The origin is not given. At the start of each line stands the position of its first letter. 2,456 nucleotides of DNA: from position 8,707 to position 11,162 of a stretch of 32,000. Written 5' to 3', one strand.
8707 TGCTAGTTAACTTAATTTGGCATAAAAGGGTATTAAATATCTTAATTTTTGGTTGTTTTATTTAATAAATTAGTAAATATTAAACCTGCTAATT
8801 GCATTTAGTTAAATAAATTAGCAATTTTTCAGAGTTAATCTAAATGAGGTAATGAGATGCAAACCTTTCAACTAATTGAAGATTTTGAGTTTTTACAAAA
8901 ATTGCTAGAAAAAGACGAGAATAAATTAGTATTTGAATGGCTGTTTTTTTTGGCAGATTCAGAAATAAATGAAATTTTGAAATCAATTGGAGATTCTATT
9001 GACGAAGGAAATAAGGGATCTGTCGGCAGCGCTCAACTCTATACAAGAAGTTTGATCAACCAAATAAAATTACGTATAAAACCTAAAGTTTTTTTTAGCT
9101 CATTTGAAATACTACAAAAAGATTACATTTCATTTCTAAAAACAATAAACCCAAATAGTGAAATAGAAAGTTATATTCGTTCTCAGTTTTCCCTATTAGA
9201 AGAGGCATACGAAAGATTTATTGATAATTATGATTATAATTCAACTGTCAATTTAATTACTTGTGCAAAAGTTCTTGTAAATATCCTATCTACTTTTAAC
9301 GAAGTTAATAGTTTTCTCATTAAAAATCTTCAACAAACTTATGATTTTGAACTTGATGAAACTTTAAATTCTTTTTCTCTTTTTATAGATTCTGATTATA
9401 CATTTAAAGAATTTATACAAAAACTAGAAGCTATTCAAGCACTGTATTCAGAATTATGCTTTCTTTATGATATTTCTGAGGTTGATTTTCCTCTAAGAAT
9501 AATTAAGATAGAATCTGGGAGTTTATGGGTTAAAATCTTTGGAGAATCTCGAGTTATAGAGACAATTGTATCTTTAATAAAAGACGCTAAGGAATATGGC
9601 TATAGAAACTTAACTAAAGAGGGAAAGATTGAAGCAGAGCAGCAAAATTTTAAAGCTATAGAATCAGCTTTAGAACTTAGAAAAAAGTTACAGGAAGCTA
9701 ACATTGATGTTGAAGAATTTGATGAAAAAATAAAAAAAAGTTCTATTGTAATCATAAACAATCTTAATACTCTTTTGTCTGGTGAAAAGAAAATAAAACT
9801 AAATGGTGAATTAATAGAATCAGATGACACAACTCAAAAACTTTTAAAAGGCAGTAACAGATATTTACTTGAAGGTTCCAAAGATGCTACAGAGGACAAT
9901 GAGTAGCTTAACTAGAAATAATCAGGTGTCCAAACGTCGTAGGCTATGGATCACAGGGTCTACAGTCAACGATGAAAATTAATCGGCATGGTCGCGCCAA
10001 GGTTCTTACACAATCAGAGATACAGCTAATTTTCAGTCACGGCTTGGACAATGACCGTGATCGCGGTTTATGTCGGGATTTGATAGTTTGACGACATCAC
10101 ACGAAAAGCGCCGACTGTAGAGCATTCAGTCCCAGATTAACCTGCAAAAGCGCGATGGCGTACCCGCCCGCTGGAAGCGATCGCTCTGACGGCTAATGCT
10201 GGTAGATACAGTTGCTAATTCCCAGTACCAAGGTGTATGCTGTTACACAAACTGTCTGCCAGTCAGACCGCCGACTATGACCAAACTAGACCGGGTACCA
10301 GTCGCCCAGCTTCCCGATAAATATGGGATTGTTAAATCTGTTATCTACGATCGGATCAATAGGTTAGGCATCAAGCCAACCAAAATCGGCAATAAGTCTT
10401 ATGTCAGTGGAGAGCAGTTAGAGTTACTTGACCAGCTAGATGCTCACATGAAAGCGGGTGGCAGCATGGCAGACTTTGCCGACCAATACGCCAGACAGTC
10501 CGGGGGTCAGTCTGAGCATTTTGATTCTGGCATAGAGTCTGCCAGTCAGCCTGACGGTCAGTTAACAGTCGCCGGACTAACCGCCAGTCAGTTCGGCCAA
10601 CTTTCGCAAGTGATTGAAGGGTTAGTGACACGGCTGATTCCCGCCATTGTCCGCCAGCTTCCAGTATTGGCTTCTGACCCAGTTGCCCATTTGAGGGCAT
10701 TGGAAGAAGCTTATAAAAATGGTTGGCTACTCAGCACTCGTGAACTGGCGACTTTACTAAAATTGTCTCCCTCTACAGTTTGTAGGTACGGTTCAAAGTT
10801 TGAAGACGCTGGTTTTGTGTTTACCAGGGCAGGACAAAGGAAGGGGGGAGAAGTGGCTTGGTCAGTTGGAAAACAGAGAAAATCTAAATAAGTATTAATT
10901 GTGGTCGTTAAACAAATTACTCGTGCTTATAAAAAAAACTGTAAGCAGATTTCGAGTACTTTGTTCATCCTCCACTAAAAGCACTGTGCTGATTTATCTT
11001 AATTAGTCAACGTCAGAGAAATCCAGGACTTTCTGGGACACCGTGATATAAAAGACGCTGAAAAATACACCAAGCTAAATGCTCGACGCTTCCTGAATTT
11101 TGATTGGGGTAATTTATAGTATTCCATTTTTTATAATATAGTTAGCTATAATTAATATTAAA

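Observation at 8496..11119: Duplicated recombinase 3' end: two 'recombinase tail then AT-rich cargo gene' modules in tandem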

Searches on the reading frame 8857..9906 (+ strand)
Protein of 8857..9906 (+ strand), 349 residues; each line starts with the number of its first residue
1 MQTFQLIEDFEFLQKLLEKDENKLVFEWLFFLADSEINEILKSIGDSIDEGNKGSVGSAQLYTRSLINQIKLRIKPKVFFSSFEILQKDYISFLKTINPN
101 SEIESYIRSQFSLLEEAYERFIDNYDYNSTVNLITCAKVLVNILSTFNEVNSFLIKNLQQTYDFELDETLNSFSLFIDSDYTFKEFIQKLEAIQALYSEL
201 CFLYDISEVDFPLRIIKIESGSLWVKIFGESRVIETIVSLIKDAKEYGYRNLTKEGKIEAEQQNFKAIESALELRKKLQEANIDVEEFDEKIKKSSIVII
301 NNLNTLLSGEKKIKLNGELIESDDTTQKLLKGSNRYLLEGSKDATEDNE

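Call 7: search_protein_families(library=pfam, proteins=[window:8857-9906:+], max_evalue=0.01)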
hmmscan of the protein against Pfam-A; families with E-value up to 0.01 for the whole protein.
window:8857-9906:+ (349 aa): 1 family
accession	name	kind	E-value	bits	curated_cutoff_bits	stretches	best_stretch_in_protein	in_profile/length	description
PF09840.14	DUF2067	-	0.0033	17.5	24.9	0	215-251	27-63/187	Uncharacterized protein conserved in archaea (DUF2067)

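Call 8: search_protein_families(library=padloc, proteins=[window:8857-9906:+], max_evalue=0.01)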
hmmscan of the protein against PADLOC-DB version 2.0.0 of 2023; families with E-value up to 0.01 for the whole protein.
window:8857-9906:+ (349 aa): 0 families

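Call 10: search_protein_families(library=ncbifam, proteins=[window:8857-9906:+], max_evalue=0.01)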
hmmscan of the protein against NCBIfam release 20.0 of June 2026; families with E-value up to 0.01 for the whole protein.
window:8857-9906:+ (349 aa): 1 family
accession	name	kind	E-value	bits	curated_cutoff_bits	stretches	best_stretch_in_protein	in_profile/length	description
NF004705.1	PRK06041.1-3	equivalog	0.0036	16.3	400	0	35-83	255-303/465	archaellar assembly protein ArlJ/FlaJ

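Call 45: search_dna_similar(query=window:8857-9903:+, collection=plasmids, mode=protein, max_rows=15)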
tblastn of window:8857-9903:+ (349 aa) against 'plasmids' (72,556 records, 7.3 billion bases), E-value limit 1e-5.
Records with a match: 1; places in all: 1; records where one place covers at least 80% of the query: 0.
Best place of each record, by identity: <60% 1.
By first word of the organism name: Vibrio 1.
By predicted mobility (MOB-suite, as given by PLSDB): conjugative 1.
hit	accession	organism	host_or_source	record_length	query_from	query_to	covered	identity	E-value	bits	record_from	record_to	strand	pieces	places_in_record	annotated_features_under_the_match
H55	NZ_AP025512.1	Vibrio tasmaniensis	-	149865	118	337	63%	28.1%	1e-14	82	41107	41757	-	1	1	hypothetical protein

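Call 46: search_protein_families(library=phrogs, proteins=[window:8857-9906:+], max_evalue=0.01)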
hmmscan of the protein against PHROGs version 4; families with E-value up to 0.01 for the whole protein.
window:8857-9906:+ (349 aa): 0 families

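Call 66: search_protein_representatives(protein=window:8857-9906:+)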
Query: 349 residues. Proteins with E-value up to 0.001 (for the whole library): 686; up to 1e-10: 482; up to 1e-30: 115. The best 150 are listed.
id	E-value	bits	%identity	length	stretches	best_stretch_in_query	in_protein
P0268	1.1e-148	511.4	74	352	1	1-349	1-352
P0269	3.5e-87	309.3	50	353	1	1-346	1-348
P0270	8.0e-77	275.2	47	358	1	1-347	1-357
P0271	7.6e-69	249.0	49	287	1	65-344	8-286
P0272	1.2e-62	228.6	41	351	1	1-349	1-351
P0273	4.7e-56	207.0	38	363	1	1-348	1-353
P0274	4.9e-53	197.1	38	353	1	1-349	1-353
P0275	5.6e-50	187.1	44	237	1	114-346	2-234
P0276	4.3e-47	177.6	40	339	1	66-346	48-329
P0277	6.9e-47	176.9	38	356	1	63-344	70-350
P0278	3.7e-46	174.5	39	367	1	77-347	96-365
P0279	4.6e-46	174.2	37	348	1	1-346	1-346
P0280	3.2e-45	171.4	40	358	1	74-342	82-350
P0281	6.9e-44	167.0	35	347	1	1-346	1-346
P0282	2.3e-43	165.3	44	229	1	123-338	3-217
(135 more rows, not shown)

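Call 72: predict_structure(alignment_id=A2)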
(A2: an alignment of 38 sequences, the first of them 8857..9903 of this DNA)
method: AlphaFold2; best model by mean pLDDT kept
length: 349 residues; sequences in the alignment: 38
mean_pLDDT: 78.1   pTM: 0.64
mean pLDDT of the five models: 78.1, 77.4, 77.2, 76.7, 75.7
residues with pLDDT >= 90: 92; 70-90: 172; 50-70: 45; < 50: 40
segments of 3 or more residues with pLDDT < 50: 255-264, 323-349
pLDDT, mean of each block of 10 residues (from residue 1): 79 88 92 82 70 74 91 93 94 87 90 97 93 94 92 83 71 83 86 91 86 82 80 86 70 47 49 60 70 79 83 81 46 37 40
secondary structure, 60 per line:
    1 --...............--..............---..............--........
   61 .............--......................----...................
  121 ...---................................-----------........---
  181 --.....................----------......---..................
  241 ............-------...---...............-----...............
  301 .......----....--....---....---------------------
elements in order: H3-17 H20-33 H37-50 H53-73 H76-97 H102-123 H127-158 E170-177 H183-203 E214-219 E223-230 H231-252 H266-280 H286-307 E312-315 E318-321 H325-328

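Call 75: fold_search(model_id=the predicted structure, library=pdb)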
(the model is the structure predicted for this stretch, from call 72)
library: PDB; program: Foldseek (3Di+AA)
matches with E <= 10: 372; with E <= 0.001: 0
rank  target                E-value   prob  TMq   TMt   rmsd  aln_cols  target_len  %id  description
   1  8p16_6                1.6e-02  0.84  0.14  0.14  21.0       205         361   11  E167K RF2 on E. coli 70S release complex with UGG (Structure I) (released 2024-05-22)
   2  6ost_7                4.2e-02  0.63  0.14  0.14  20.6       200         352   10  RF2 pre-accommodated state bound Release complex 70S at 24ms (released 2019-06-19)
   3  7oj0_8                6.8e-02  0.57  0.15  0.15  20.2       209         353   10  Cryo-EM structure of 70S ribosome stalled with TnaC peptide and RF2 (released 2021-09-15)
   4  6o81_L                7.1e-02  0.41  0.15  0.18  15.2       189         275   15  Electron cryo-microscopy of the eukaryotic translation initiation factor 2B bound to translation initiation factor 2 f (released 2019-05-15)
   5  4v58_G                9.1e-02  0.72  0.16  0.03  13.8       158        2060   11  Crystal structure of fatty acid synthase from thermomyces lanuginosus at 3.1 angstrom resolution. (released 2014-07-09)
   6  7xjy_A                1.3e-01  0.47  0.14  0.07  17.8       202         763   10  Cryo-EM structure of Oryza sativa plastid glycyl-tRNA synthetase (apo form) (released 2023-05-03)
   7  5mgp_z                1.3e-01  0.25  0.14  0.14  20.3       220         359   11  Structural basis for ArfA-RF2 mediated translation termination on stop-codon lacking mRNAs (released 2016-12-14)
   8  5xte_K                1.8e-01  0.63  0.18  0.15  12.7       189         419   10  Cryo-EM structure of human respiratory complex III (cytochrome bc1 complex) (released 2017-08-30)
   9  9hve_K                2.2e-01  0.13  0.11  0.13  14.6       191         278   15  Native human eIF2-eIF2B complex (released 2025-11-19)
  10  7q5s_B                2.5e-01  0.54  0.17  0.04  13.5       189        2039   10  Protein community member fatty acid synthase complex from C. thermophilum (released 2022-02-02)
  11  7m5d_A                2.8e-01  0.21  0.14  0.13  17.9       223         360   13  Cryo-EM structure of a non-rotated E.coli 70S ribosome in complex with RF3-GTP, RF1 and P-tRNA (state I) (released 2022-10-19)
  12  2czv_C                2.9e-01  0.75  0.15  0.35   4.1        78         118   13  Crystal structure of archeal RNase P protein ph1481p in complex with ph1877p (released 2006-06-27)
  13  8akn_W                2.9e-01  0.28  0.12  0.12  13.3       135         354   12  Cryo-EM structure of the proline-rich antimicrobial peptide drosocin bound to the terminating ribosome (released 2023-03-08)
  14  6ql5_G                3.6e-01  0.38  0.16  0.04  13.3       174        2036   11  Structure of fatty acid synthase complex with bound gamma subunit from Saccharomyces cerevisiae at 2.8 angstrom (released 2020-03-18)
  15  5czp_QY               3.9e-01  0.15  0.13  0.12  20.9       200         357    9  70S termination complex containing E. coli RF2 (released 2016-10-12)
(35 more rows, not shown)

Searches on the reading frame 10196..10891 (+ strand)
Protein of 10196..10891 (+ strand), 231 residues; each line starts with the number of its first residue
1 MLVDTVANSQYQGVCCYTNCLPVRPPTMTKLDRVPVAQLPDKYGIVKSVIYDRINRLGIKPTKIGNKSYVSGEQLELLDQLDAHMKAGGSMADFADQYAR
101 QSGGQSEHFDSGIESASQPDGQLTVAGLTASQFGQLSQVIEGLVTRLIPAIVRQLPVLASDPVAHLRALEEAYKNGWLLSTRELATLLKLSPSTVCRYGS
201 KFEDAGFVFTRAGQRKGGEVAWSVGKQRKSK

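Call 7: search_protein_families(library=pfam, proteins=[window:10196-10891:+], max_evalue=0.01)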
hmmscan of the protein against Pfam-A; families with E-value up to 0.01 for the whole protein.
window:10196-10891:+ (231 aa): 5 families
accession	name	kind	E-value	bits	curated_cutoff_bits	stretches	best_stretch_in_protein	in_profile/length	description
PF12728.13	HTH_17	-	0.00015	22.4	27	0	178-197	1-20/51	Helix-turn-helix domain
PF07900.17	DUF1670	-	0.0012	18.7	25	1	166-214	93-142/220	Protein of unknown function (DUF1670)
PF13412.12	HTH_24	-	0.0017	18.4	21.9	1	169-208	9-47/48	Winged helix-turn-helix DNA-binding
PF13545.12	HTH_Crp_2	-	0.0055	17.1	27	1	179-210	23-54/70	Crp-like helix-turn-helix domain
PF01047.28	MarR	-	0.0092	16.3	24.6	0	166-208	6-47/59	MarR family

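Call 8: search_protein_families(library=padloc, proteins=[window:10196-10891:+], max_evalue=0.01)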
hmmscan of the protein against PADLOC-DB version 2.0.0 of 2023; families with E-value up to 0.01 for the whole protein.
window:10196-10891:+ (231 aa): 1 family
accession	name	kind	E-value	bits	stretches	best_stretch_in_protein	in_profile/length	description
PDLC01044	Csa3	-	0.0025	15.7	0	166-213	139-183/194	Type I-A associated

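Call 10: search_protein_families(library=ncbifam, proteins=[window:10196-10891:+], max_evalue=0.01)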
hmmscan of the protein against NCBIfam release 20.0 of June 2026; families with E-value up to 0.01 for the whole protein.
window:10196-10891:+ (231 aa): 0 families

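Call 46: search_protein_families(library=phrogs, proteins=[window:10196-10891:+], max_evalue=0.01)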
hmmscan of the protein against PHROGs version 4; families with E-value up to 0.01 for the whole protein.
window:10196-10891:+ (231 aa): 1 family
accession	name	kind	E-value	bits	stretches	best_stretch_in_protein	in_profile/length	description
phrog_1368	-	transcription regulation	0.0018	19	1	166-208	17-57/101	transcriptional regulator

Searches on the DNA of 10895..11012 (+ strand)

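Call 79: search_dna_similar(query=window:10895-11012:+, collection=plasmids, mode=distant, max_evalue=0.01, max_rows=10)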
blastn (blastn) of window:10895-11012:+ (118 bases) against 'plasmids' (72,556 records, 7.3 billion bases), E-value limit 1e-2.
No match.
